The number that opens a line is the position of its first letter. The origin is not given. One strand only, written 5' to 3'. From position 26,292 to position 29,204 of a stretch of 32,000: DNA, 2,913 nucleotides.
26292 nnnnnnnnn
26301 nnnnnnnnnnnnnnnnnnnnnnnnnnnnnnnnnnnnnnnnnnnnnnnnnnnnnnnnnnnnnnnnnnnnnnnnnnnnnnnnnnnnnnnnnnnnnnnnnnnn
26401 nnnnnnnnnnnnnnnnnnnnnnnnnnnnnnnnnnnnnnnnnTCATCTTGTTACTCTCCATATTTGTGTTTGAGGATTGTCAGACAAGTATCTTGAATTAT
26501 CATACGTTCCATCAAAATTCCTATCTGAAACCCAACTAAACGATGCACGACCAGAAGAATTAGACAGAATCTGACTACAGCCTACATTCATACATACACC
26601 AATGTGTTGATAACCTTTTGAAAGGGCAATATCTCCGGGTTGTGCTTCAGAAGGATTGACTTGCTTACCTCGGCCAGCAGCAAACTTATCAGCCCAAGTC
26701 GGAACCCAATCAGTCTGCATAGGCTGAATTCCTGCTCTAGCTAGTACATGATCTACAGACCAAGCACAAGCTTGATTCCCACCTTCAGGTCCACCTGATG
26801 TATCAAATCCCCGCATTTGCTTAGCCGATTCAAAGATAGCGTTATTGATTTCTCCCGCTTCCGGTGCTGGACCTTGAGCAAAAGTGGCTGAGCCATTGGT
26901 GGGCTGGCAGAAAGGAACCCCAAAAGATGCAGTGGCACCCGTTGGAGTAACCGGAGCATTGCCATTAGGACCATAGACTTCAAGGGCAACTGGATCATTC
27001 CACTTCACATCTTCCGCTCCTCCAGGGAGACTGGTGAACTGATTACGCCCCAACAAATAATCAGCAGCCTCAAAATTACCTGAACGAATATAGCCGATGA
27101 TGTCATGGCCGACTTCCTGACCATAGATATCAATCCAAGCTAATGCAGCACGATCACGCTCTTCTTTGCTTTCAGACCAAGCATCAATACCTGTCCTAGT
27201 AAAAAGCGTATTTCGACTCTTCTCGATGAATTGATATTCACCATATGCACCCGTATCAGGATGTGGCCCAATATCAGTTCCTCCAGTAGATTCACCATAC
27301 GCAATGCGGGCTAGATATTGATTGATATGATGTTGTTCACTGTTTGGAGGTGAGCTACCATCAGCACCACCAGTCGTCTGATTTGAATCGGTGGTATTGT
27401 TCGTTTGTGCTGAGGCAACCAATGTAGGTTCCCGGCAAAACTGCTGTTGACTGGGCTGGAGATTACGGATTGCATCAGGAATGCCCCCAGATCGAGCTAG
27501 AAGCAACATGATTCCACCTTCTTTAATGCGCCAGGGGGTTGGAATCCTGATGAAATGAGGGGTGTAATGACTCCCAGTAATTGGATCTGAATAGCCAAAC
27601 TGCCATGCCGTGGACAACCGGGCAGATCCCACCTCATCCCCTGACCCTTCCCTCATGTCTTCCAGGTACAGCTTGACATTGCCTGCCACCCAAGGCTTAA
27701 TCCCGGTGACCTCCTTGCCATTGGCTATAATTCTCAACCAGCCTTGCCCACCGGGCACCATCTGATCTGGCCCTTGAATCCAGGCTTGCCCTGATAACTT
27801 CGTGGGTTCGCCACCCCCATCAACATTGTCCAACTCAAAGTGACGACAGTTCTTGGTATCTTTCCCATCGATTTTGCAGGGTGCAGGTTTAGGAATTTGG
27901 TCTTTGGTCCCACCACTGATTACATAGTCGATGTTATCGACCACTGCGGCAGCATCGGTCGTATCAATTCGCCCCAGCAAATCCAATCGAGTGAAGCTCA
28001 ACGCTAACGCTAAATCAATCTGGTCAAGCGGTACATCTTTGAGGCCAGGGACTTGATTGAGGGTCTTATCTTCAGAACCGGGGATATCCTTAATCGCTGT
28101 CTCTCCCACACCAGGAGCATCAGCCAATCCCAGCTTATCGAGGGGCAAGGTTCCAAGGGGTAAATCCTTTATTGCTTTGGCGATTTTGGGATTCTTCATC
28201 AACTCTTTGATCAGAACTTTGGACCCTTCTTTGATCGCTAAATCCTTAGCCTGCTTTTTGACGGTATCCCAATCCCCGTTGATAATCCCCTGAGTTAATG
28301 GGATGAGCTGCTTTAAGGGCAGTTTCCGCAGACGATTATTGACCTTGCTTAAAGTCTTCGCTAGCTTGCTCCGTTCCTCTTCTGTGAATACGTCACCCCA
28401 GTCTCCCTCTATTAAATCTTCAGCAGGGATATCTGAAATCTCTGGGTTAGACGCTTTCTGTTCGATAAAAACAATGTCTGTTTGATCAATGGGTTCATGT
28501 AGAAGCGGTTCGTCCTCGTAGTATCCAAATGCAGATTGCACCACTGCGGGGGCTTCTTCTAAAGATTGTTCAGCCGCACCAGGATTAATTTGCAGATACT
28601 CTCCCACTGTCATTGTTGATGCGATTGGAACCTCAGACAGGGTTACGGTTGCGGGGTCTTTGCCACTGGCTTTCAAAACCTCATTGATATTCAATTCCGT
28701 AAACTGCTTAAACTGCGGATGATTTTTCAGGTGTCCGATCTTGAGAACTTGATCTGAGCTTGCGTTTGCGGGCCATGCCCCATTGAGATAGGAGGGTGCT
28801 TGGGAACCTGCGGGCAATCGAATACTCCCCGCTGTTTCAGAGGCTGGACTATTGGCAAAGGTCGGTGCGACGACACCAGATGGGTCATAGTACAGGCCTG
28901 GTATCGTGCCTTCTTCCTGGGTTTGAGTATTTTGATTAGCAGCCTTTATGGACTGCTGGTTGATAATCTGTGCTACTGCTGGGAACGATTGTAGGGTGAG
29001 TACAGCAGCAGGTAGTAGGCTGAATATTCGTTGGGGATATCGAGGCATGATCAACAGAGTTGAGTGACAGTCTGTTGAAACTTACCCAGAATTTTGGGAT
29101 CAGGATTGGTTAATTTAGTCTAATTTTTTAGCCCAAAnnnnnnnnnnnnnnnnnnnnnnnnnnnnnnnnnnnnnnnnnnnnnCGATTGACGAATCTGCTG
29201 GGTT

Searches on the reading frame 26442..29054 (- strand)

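Call 37: search_protein_families(library=pfam, proteins=[window:26442-29054:-], max_evalue=0.01)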
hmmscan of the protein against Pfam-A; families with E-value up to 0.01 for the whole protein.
window:26442-29054:- (870 aa): 1 family
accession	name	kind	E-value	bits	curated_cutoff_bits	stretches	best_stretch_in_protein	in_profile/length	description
PF05257.22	CHAP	-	0.0053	17.7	26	0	761-825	7-73/81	CHAP domain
